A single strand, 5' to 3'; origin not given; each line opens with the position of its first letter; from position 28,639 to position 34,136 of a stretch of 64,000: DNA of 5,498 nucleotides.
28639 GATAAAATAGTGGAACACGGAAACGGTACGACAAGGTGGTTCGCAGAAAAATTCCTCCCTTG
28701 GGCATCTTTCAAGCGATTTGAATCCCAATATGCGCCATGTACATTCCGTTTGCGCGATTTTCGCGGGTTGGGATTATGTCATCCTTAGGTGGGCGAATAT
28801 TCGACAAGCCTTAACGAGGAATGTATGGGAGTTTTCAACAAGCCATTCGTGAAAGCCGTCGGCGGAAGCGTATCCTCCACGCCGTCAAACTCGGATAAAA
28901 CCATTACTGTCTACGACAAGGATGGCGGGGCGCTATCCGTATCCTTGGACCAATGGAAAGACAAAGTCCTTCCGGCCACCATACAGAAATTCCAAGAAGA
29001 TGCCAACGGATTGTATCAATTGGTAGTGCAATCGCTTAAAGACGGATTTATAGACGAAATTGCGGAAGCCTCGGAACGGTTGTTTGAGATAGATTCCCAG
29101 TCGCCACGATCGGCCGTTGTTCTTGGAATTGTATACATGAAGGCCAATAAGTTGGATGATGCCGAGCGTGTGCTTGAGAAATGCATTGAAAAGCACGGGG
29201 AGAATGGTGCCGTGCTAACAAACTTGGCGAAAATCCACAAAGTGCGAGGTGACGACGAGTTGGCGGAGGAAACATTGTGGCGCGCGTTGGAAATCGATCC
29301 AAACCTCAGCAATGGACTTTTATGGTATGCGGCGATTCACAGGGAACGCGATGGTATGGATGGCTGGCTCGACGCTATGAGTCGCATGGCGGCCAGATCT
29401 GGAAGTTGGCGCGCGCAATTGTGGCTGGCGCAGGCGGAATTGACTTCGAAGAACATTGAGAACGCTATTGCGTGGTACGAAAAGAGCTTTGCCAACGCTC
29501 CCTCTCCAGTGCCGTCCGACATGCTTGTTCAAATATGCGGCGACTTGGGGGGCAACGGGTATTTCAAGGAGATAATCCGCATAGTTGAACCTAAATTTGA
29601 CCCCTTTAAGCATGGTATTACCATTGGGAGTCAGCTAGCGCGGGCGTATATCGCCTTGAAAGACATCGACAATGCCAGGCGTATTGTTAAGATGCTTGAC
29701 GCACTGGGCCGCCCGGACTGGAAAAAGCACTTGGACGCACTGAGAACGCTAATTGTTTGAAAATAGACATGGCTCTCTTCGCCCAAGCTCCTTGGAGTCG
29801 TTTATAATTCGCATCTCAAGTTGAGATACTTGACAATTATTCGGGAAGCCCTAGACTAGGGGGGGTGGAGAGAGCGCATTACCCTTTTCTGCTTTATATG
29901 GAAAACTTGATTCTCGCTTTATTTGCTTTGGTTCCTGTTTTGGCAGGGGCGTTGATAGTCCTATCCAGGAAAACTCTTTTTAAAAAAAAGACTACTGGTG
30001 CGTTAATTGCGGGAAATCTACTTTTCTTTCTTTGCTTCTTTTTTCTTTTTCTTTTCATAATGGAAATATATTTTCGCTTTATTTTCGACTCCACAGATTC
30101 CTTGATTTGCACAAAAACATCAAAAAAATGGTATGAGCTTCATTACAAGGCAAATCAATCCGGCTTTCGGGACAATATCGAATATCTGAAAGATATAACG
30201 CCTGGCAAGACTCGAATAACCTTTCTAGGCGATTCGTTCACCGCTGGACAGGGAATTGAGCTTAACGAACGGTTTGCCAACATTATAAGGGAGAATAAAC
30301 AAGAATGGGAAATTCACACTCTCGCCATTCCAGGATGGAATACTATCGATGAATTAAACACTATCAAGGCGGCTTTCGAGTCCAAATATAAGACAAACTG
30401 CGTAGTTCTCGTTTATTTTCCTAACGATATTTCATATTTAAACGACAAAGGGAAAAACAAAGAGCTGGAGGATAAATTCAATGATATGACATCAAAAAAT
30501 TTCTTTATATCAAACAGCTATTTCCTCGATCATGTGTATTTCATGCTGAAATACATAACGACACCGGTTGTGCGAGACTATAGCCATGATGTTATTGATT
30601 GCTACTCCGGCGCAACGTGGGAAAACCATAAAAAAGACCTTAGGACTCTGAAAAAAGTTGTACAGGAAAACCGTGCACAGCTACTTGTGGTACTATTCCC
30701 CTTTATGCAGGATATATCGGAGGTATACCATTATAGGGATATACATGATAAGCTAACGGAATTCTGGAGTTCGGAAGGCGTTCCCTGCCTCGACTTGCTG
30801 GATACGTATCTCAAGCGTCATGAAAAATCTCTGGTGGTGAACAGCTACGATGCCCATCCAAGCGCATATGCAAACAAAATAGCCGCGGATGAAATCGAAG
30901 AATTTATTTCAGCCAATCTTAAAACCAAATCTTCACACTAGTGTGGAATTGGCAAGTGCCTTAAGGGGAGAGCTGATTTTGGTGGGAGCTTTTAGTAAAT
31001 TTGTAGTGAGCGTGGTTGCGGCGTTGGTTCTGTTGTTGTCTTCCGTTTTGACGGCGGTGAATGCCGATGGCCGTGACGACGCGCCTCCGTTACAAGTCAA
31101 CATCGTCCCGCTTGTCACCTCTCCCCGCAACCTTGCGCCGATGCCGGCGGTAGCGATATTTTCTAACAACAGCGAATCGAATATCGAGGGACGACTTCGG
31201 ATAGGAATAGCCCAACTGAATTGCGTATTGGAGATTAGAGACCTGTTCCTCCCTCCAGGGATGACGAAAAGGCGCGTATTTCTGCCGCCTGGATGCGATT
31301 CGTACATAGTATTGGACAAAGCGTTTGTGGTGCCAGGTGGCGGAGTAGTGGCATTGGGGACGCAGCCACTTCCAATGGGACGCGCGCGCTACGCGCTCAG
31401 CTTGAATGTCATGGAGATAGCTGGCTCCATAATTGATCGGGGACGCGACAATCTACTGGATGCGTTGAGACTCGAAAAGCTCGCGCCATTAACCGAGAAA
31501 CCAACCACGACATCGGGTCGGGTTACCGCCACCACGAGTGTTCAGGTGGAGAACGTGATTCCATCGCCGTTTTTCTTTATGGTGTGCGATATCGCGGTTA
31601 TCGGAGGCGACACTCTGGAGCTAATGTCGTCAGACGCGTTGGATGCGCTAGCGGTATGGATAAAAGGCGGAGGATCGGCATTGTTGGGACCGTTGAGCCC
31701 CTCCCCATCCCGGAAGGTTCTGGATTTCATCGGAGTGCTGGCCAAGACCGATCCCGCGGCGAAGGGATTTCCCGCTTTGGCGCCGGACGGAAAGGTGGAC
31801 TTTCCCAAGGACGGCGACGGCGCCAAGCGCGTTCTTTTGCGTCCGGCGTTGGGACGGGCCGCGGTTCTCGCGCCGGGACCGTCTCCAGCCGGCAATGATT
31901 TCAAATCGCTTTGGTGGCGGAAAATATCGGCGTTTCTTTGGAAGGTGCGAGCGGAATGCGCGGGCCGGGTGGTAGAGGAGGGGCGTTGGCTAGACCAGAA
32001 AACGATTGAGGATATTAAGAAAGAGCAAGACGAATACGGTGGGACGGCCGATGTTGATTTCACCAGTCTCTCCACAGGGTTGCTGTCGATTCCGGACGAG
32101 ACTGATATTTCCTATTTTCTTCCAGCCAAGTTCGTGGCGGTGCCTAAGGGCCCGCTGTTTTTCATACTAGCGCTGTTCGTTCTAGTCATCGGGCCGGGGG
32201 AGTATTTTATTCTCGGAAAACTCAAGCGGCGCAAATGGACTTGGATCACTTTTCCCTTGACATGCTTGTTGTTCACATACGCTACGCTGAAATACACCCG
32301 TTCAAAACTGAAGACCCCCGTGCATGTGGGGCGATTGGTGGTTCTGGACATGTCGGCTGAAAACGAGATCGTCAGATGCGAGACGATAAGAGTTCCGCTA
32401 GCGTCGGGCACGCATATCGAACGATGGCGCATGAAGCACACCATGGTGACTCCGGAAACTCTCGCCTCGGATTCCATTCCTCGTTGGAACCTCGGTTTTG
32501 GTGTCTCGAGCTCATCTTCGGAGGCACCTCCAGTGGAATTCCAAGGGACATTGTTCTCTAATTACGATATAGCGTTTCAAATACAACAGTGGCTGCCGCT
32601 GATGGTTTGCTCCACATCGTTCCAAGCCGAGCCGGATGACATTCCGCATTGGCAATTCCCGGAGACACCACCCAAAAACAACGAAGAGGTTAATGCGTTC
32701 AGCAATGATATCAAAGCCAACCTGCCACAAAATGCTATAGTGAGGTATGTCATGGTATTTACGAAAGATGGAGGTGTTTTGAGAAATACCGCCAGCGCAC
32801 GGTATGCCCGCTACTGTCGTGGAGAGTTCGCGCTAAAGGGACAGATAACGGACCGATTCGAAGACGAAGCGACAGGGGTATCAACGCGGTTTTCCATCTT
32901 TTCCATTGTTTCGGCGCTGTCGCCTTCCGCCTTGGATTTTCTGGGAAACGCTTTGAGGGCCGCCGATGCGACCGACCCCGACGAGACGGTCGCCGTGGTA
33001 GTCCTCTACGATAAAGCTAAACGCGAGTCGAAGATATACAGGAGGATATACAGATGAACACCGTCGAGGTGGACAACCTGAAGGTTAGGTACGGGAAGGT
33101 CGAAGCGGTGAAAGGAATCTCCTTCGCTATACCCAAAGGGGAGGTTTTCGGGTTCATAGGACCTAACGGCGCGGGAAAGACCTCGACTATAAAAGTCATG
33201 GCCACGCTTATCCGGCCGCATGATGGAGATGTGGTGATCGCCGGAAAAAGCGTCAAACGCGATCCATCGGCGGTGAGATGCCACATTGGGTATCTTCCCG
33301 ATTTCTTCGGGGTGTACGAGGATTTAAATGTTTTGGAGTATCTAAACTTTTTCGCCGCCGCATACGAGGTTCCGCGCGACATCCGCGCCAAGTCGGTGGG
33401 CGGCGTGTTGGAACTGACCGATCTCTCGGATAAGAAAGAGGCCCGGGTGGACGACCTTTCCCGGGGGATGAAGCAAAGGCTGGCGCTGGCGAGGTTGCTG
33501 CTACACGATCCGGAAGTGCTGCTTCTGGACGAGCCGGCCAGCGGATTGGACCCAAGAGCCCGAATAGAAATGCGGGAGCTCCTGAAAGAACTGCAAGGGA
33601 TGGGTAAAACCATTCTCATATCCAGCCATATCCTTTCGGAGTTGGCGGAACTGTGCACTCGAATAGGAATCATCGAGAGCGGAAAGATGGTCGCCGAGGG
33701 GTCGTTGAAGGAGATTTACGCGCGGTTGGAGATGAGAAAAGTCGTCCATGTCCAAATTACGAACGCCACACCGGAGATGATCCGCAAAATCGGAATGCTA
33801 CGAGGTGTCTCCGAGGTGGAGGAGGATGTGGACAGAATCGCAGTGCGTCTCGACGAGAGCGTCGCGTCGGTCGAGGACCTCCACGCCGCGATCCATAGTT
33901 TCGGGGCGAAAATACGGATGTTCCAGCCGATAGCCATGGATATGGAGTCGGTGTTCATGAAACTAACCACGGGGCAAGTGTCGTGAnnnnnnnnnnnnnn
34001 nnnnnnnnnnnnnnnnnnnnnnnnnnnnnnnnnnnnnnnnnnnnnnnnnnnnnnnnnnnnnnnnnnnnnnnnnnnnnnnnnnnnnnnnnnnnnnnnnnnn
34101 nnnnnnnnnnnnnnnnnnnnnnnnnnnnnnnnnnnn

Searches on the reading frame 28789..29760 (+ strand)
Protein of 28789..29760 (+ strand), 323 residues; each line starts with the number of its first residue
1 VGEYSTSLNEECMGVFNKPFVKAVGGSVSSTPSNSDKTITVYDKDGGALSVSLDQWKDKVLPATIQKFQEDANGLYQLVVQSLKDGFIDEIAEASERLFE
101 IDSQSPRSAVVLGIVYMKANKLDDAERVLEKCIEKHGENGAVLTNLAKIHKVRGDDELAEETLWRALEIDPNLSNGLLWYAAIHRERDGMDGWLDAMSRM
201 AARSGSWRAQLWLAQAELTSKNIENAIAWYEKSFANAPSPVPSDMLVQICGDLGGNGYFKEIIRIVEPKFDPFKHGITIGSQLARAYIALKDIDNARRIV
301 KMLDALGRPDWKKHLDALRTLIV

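Call 40: search_protein_families(library=pfam, proteins=[window:28789-29760:+], max_evalue=0.001)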
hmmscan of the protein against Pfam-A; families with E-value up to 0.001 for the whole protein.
window:28789-29760:+ (323 aa): 13 families
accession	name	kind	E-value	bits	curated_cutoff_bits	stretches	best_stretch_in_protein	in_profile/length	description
PF13428.12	TPR_14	-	4e-15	55.2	23.5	1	111-149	6-44/44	Tetratricopeptide repeat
PF14559.12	TPR_19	-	1e-14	55.1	25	1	117-172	2-57/68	Tetratricopeptide repeat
PF13181.12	TPR_8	-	1e-12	47.6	25.7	0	208-238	2-32/34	Tetratricopeptide repeat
PF07719.23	TPR_2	-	3.2e-12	46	27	0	112-135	7-30/34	Tetratricopeptide repeat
PF00515.34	TPR_1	-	6.9e-12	45.1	27.8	0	142-172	3-33/34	Tetratricopeptide repeat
PF13432.12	TPR_16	-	2.5e-11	44.2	32.7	1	112-172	3-63/65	Tetratricopeptide repeat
PF13431.12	TPR_17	-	7.8e-09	35.6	24.4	0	163-186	2-25/34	Tetratricopeptide repeat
PF13424.12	TPR_12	-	1.5e-08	35.2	30.1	0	112-170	9-75/77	Tetratricopeptide repeat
PF13374.12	TPR_10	-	5.9e-07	29.8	27.5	0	111-136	7-32/42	Tetratricopeptide repeat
PF12895.13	ANAPC3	-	6e-06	26.9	27.2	0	94-132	11-49/82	Anaphase-promoting complex, cyclosome, subunit 3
PF13176.12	TPR_7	-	6.9e-06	26.2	27.9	0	111-134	4-27/36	Tetratricopeptide repeat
PF13174.12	TPR_6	-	9.4e-06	26.4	26.3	0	112-136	6-30/33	Tetratricopeptide repeat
PF07721.20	TPR_4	-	0.00044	21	27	0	106-130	1-25/26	Tetratricopeptide repeat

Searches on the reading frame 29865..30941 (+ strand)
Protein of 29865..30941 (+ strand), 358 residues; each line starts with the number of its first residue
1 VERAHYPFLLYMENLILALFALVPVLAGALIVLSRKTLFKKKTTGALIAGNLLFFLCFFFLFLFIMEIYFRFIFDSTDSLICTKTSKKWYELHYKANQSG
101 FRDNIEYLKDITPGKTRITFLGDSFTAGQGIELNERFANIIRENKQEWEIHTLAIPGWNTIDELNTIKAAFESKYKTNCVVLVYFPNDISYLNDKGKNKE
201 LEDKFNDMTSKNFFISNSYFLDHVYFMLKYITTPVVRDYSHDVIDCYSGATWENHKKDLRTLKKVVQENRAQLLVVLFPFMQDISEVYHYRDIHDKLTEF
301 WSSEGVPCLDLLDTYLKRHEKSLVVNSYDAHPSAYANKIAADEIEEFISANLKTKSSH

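Call 40: search_protein_families(library=pfam, proteins=[window:29865-30941:+], max_evalue=0.001)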
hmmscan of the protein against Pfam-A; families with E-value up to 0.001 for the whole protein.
window:29865-30941:+ (358 aa): 1 family
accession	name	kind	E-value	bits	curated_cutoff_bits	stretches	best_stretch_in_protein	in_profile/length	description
PF13472.12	Lipase_GDSL_2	-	1.7e-05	25.8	32.9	1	120-336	1-175/178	GDSL-like Lipase/Acylhydrolase family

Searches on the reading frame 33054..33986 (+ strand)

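Call 40: search_protein_families(library=pfam, proteins=[window:33054-33986:+], max_evalue=0.001)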
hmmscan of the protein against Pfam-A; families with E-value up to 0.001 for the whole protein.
window:33054-33986:+ (310 aa): 3 families
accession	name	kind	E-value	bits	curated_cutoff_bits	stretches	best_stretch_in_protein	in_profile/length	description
PF00005.33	ABC_tran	-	3.7e-28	99.3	25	1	20-162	2-136/137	ABC transporter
PF13304.12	AAA_21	-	2e-15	58.1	27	1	118-195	221-301/304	AAA domain, putative AbiEii toxin, Type IV TA system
PF13732.12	DrrA1-3_C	-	0.00077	20.6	27.4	0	216-304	1-80/81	ATP-binding protein DrrA1-3-like, C-terminal domain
